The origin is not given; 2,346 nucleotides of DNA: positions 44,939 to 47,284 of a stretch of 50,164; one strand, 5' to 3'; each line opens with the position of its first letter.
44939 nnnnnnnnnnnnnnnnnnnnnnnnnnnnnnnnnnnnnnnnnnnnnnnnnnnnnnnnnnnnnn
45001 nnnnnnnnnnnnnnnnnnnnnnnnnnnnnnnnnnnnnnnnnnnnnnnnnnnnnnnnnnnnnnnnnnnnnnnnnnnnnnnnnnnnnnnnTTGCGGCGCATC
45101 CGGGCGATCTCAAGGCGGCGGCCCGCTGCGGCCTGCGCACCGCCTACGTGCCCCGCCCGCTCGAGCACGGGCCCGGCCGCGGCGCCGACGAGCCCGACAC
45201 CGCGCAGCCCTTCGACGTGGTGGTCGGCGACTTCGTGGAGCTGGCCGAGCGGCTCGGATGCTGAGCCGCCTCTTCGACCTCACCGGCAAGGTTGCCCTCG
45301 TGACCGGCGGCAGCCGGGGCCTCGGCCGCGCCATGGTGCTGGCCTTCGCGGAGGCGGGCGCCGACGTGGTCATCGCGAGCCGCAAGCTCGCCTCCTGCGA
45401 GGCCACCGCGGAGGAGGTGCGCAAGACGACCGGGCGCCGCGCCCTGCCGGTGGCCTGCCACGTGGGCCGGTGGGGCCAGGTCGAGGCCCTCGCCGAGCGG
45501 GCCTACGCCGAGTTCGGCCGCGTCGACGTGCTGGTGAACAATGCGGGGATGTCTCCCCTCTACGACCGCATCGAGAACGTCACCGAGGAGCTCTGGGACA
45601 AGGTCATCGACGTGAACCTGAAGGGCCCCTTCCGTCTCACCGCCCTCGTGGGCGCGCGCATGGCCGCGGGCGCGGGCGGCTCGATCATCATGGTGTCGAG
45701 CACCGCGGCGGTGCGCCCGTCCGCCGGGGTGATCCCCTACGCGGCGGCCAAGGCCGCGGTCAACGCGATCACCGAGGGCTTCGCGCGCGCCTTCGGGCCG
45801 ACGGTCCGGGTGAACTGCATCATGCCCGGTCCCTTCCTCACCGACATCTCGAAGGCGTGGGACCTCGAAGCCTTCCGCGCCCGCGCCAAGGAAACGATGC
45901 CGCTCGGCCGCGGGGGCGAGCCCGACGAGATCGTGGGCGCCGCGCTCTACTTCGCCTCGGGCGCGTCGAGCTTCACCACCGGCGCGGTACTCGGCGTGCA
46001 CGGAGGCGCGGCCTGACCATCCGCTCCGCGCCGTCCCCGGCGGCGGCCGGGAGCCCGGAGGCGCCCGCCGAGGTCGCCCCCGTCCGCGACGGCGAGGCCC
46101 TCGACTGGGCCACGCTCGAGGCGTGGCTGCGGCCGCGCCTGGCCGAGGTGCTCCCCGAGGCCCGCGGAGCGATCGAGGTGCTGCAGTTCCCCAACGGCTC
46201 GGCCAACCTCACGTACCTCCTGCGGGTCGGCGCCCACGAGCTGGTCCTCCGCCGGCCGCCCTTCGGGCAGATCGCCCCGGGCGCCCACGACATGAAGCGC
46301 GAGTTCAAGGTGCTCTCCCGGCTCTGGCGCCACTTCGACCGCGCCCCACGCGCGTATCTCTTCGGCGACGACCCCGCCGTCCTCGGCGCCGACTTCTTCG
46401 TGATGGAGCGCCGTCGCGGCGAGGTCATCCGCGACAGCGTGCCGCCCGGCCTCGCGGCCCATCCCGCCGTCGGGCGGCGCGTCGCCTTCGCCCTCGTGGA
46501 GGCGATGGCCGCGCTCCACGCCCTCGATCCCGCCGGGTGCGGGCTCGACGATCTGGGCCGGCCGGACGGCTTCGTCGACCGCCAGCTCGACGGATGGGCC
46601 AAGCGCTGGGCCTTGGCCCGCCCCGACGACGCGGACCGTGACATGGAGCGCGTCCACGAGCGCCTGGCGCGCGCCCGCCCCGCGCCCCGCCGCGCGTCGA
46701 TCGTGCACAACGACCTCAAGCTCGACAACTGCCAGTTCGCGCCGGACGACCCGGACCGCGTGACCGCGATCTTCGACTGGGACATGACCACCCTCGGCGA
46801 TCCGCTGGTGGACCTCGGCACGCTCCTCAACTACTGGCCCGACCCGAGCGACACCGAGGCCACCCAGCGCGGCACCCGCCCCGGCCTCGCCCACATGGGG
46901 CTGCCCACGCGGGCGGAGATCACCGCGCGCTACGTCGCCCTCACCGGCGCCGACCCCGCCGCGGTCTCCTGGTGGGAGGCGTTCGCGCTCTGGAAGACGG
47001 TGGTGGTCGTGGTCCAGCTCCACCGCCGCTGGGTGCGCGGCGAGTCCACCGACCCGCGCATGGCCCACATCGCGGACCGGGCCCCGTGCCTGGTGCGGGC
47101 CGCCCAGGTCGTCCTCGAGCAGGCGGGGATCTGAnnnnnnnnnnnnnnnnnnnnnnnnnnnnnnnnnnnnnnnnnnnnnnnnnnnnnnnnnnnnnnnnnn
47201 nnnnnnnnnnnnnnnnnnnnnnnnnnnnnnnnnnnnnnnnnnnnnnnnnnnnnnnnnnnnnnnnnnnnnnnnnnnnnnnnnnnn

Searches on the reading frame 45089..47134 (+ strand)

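Call 59: search_protein_families(library=pfam, proteins=[window:45089-47134:+], max_evalue=0.0001)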
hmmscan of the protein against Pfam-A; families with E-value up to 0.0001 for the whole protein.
window:45089-47134:+ (681 aa): 1 family
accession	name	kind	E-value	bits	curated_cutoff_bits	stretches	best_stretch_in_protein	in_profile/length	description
PF01636.29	APH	-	4.6e-42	144.9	23.2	1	364-592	2-222/239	Phosphotransferase enzyme family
